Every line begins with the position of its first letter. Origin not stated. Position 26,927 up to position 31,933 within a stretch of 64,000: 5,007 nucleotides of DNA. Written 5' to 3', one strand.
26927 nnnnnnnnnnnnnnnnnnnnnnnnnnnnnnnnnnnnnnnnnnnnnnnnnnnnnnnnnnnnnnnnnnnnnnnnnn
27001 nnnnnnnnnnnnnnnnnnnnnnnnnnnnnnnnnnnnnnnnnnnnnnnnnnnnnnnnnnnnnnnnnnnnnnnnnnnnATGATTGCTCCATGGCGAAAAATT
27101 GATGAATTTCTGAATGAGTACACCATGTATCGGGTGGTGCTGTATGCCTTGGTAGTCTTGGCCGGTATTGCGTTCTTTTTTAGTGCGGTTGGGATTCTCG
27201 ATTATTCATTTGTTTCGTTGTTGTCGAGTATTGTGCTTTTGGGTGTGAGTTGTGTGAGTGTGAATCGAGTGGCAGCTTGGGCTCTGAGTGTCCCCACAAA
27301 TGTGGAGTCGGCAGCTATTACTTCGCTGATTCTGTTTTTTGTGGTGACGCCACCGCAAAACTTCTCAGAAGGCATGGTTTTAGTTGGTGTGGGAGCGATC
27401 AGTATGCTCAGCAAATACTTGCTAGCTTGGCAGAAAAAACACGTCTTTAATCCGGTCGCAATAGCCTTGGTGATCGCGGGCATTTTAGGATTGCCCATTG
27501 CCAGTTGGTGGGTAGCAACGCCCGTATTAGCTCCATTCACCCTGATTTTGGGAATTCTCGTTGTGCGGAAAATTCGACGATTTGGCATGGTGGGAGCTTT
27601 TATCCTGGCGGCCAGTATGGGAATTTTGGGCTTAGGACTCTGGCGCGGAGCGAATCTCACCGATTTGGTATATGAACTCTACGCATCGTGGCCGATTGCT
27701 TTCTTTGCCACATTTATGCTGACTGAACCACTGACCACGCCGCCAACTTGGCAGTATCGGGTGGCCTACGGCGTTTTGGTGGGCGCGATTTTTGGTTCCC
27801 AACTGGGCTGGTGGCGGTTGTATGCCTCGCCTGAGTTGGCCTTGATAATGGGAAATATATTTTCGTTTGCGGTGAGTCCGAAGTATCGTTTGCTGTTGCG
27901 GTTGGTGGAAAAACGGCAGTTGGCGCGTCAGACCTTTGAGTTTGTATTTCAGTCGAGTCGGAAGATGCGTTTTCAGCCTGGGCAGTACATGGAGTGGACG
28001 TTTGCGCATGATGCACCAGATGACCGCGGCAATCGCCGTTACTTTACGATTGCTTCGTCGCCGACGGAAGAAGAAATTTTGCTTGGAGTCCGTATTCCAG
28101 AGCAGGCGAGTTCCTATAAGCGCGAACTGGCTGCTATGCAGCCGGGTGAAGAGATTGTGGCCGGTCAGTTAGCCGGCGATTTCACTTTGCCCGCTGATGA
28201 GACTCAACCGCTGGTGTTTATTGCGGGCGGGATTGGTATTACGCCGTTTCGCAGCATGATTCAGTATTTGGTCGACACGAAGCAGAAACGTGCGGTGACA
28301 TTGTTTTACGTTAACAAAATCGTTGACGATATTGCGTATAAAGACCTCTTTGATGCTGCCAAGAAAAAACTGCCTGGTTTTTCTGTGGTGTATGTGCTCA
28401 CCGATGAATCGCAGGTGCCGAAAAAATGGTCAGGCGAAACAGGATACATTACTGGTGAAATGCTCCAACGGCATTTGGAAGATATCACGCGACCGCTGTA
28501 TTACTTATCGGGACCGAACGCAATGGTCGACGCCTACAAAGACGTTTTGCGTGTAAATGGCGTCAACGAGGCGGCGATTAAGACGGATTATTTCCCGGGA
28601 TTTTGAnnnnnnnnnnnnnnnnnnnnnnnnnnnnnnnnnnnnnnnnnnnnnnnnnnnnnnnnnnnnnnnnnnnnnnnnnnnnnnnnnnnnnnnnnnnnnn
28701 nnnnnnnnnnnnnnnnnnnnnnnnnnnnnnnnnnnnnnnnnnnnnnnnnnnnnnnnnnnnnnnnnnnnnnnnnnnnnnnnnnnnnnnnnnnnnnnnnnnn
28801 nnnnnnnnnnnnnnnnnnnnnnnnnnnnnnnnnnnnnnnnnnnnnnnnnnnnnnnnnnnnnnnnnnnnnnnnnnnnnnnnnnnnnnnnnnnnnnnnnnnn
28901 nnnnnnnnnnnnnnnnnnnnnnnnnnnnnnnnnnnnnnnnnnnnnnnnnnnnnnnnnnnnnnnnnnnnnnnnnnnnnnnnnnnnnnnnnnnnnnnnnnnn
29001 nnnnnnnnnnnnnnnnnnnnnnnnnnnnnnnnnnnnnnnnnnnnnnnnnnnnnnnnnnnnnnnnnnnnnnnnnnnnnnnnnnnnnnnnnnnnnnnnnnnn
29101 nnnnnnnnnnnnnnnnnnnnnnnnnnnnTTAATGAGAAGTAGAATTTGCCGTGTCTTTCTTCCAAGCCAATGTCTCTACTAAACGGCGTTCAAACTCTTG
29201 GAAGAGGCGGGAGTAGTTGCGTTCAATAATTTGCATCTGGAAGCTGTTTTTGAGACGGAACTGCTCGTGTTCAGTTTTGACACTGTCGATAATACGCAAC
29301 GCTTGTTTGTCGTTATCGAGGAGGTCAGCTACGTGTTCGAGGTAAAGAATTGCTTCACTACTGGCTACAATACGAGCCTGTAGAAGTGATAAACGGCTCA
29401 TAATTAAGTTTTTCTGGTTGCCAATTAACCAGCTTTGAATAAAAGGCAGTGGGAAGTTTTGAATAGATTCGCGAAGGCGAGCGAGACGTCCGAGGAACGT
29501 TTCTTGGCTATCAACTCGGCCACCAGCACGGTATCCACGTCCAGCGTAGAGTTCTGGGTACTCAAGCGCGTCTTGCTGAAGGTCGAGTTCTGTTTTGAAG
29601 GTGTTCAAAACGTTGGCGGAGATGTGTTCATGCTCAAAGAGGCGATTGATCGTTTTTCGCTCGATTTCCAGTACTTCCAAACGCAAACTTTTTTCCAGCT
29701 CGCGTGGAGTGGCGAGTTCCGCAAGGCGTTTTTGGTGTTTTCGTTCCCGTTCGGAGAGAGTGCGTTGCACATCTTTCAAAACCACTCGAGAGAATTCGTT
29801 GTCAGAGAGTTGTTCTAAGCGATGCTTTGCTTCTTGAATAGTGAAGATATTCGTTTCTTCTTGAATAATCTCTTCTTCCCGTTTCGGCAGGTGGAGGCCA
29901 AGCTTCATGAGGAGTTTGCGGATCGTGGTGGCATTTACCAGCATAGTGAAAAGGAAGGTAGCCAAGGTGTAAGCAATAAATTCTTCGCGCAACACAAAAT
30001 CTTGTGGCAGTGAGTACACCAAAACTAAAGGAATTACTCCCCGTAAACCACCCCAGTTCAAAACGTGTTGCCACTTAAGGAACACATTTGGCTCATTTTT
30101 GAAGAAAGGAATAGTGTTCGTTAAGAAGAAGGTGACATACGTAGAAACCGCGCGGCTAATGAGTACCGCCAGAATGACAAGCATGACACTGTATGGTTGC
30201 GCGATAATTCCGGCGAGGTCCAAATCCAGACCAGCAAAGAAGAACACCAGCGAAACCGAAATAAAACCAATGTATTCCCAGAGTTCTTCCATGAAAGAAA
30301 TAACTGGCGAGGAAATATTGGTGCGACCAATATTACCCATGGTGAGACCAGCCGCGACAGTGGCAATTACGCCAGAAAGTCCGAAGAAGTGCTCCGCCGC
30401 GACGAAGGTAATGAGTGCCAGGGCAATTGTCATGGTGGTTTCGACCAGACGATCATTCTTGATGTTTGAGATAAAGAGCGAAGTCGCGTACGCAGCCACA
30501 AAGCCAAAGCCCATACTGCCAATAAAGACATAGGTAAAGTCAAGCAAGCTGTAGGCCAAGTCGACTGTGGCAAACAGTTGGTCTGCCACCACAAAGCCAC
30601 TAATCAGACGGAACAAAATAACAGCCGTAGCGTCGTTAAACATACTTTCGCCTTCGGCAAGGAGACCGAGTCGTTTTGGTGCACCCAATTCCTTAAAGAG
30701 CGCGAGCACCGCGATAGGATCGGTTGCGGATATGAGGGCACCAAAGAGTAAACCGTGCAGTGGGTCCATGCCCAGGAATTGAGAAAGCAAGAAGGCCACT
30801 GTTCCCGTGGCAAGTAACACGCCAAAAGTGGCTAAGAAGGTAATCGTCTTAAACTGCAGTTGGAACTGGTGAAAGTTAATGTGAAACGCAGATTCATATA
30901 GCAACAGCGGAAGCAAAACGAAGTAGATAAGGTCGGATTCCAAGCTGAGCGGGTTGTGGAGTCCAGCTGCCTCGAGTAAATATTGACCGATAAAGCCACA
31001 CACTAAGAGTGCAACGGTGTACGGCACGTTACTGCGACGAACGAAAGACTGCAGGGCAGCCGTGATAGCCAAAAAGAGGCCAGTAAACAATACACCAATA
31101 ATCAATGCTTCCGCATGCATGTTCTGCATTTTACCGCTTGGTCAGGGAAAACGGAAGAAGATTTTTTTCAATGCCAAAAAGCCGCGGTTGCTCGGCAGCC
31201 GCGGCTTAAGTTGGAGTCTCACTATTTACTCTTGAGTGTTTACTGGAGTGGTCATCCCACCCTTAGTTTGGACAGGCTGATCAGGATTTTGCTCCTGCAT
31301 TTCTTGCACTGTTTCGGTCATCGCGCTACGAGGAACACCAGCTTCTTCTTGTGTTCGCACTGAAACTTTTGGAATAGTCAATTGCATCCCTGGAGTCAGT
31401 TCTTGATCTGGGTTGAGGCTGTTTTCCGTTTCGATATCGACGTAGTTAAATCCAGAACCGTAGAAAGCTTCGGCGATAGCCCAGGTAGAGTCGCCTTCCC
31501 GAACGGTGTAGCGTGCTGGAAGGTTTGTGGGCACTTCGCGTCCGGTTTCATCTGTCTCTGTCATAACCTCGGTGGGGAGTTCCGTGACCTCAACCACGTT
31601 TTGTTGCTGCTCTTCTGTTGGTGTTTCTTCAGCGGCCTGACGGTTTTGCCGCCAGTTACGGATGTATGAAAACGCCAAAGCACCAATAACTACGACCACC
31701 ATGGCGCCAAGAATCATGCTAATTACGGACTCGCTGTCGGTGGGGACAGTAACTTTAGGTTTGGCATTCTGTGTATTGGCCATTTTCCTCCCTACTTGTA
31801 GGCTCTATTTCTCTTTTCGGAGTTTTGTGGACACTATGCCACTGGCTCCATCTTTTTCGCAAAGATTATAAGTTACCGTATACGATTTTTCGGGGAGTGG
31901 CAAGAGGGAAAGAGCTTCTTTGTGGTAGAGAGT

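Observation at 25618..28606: Extracytoplasmic flavinylation module: FMN-binding protein, ApbE flavin transferase, and an NqrB/RnfD-like membrane domain fused to an FNR-type NAD(P)H reductase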

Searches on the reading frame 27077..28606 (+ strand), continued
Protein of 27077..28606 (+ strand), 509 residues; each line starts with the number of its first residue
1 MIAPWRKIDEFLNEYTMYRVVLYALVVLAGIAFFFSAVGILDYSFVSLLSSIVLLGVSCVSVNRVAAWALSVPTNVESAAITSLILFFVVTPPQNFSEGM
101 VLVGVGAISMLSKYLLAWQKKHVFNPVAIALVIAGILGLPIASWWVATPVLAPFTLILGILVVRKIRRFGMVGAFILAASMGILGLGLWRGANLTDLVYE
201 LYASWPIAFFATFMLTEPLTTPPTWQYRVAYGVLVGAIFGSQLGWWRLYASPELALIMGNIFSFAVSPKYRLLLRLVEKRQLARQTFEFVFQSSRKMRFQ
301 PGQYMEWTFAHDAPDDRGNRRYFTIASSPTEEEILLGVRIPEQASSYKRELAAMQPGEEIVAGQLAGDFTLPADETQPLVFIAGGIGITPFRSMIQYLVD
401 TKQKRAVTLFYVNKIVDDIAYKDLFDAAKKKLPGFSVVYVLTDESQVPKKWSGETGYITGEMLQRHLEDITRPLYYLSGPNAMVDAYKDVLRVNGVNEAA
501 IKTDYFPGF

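Call 38: fold_search(model_id=the predicted structure, library=pdb)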
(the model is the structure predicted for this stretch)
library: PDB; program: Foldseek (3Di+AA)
matches with E <= 10: 1290; with E <= 0.001: 326
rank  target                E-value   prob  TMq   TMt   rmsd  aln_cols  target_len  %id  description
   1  1gvh                  5.9e-19  1.00  0.46  0.58  15.3       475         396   14  The X-ray structure of ferric Escherichia coli flavohemoglobin reveals an unespected geometry of the distal heme pocket (released 2002-08-06)
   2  6o0a                  8.9e-18  1.00  0.43  0.56  11.9       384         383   20  Crystal structure of flavohemoglobin from Malassezia yamatoensis with bound FAD and heme determined by iron SAD phasing (released 2019-03-06)
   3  5ogx                  3.1e-17  1.00  0.41  0.62   2.4       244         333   22  Crystal structure of Amycolatopsis cytochrome P450 reductase GcoB. (released 2018-07-04)
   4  8qta                  6.4e-17  1.00  0.39  0.48  17.9       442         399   17  Cryo-EM structure of Streptococcus pneumoniae NADPH oxidase F397A mutant in complex with NADPH (released 2024-07-24)
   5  7qty                  1.3e-16  1.00  0.41  0.73   4.9       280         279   21  X-ray structure of FAD domain of NqrF of Klebsiella pneumoniae (released 2022-02-09)
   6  4wqm                  2.9e-16  1.00  0.39  0.60   3.5       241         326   24  Structure of the toluene 4-monooxygenase NADH oxidoreductase T4moF, K270S K271S variant (released 2015-09-09)
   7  4g1v                  4.2e-16  1.00  0.45  0.56  12.9       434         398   14  X-ray structure of yeast flavohemoglobin (released 2012-11-14)
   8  8qt6                  5.4e-16  1.00  0.37  0.47  18.4       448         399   16  Cryo-EM structure of Streptococcus pneumoniae NADPH oxidase (released 2024-07-24)
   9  2r6h_A                6.0e-16  1.00  0.41  0.72   4.9       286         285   22  Crystal structure of the domain comprising the NAD binding and the FAD binding regions of the NADH:ubiquinone oxidored (released 2007-09-11)
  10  2r6h_D                6.4e-16  1.00  0.41  0.71   5.2       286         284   21  Crystal structure of the domain comprising the NAD binding and the FAD binding regions of the NADH:ubiquinone oxidored (released 2007-09-11)
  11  4eh1_B                6.7e-16  1.00  0.41  0.85   2.6       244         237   19  Crystal Structure of the Flavohem-like-FAD/NAD Binding Domain of Nitric Oxide Dioxygenase from Vibrio cholerae O1 biov (released 2012-04-25)
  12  2eix_A                7.4e-16  1.00  0.41  0.81   3.0       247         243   22  The Structure of Physarum polycephalum cytochrome b5 reductase (released 2007-04-17)
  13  8a1t_F                9.2e-16  1.00  0.42  0.52   5.1       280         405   22  Sodium pumping NADH-quinone oxidoreductase (released 2023-06-14)
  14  4u9u_A                1.0e-15  1.00  0.41  0.73   5.0       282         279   22  Crystal structure of NqrF FAD-binding domain from Vibrio cholerae (released 2014-12-03)
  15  7qu3                  1.1e-15  1.00  0.41  0.73   5.0       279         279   20  X-ray structure of FAD domain of NqrF of Pseudomonas aeruginosa (released 2022-02-09)
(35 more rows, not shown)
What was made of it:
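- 27881..28603 (+): Cytoplasmic FNR-type FAD/NAD(P)H reductase domain of C (aa 269-509). It includes R-Y-F-T (28034-28048, within RRYFT), GGIGITP (28226-28246) and the C-terminal DYFPGF. Foldseek gives TM 0.85-0.87 (normalised to the target) to the flavohemoglobin reductase domain and to Fre (call 38).
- Closest known: NOX / SpNOX / ferric-reductase-type enzymes. Same: SpNOX appears among the full-length fold hits through its dehydrogenase domain (call 38).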

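Call 70: find_encoding_contigs(protein=P0005, flank=4000, max_places=2)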
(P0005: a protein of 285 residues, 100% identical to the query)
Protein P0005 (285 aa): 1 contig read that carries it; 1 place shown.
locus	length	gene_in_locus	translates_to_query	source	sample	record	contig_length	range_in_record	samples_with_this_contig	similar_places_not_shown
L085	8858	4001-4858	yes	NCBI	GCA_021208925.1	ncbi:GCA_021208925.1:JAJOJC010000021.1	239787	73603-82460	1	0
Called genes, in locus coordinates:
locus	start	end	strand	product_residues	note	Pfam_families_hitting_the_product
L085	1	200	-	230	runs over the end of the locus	PF04203:Sortase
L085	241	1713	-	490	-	PF07495:Y_Y_Y (faint), PF00801:PKD (weak), PF18911:PKD_4, PF00801:PKD (weak), PF18911:PKD_4 (weak)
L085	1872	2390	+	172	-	-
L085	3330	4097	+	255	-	-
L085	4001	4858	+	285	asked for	PF00175:NAD_binding_1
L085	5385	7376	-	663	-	PF00999:Na_H_Exchanger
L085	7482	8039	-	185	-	PF01476:LysM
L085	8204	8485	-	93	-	-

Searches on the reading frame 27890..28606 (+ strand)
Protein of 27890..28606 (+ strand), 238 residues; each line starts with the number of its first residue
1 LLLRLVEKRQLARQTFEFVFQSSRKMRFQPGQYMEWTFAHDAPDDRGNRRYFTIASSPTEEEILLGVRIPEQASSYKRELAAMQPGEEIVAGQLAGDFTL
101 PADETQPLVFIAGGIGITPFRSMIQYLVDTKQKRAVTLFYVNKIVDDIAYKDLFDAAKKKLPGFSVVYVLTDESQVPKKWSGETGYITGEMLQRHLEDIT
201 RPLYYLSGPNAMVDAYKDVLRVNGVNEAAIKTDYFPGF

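Call 5: search_protein_families(library=pfam, proteins=[window:27890-28606:+], max_evalue=10)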
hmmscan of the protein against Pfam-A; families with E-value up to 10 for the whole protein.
window:27890-28606:+ (238 aa): 3 families
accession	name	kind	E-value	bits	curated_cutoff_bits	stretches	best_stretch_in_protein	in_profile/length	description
PF00175.26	NAD_binding_1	-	6.8e-23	81.8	22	1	110-217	1-108/109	Oxidoreductase NAD-binding domain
PF08030.17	NAD_binding_6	-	0.0012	19.4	22.2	1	108-143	4-44/156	Ferric reductase NAD binding domain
PF00970.30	FAD_binding_6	-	0.018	15.8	21.1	1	3-70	2-70/99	Oxidoreductase FAD-binding domain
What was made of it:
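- Checked: FAD_binding_6 scores 15.8 bits, below its 21.1-bit cutoff (call 5).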

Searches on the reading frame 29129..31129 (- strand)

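Call 3: search_protein_families(library=pfam, proteins=[window:29129-31129:-], max_evalue=0.01)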
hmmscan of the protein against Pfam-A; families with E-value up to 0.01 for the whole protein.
window:29129-31129:- (666 aa): 1 family
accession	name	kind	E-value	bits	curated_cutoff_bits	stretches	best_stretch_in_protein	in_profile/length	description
PF00999.27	Na_H_Exchanger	-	3.8e-56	191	26.2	1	20-409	3-375/375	Sodium/hydrogen exchanger, transmembrane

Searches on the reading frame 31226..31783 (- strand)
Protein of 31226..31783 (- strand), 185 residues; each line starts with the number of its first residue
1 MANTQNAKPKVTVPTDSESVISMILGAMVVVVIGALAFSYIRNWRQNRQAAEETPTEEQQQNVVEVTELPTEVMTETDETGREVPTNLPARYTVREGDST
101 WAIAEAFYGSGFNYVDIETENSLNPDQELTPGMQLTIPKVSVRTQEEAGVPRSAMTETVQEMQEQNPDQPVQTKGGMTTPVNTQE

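Call 77: search_protein_families(library=pfam, proteins=[window:31226-31783:-], max_evalue=0.0001)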
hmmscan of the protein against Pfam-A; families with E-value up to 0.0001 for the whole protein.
window:31226-31783:- (185 aa): 2 families
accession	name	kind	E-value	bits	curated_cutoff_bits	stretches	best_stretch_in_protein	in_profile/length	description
PF01476.26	LysM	-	3.2e-08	33.8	20.9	1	92-138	1-43/43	LysM domain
PF23472.1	LysM2_CERK1_LYK3_4_5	-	7.5e-05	23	27.4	0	90-138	6-54/56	LYK3/4/5 LysM2 domain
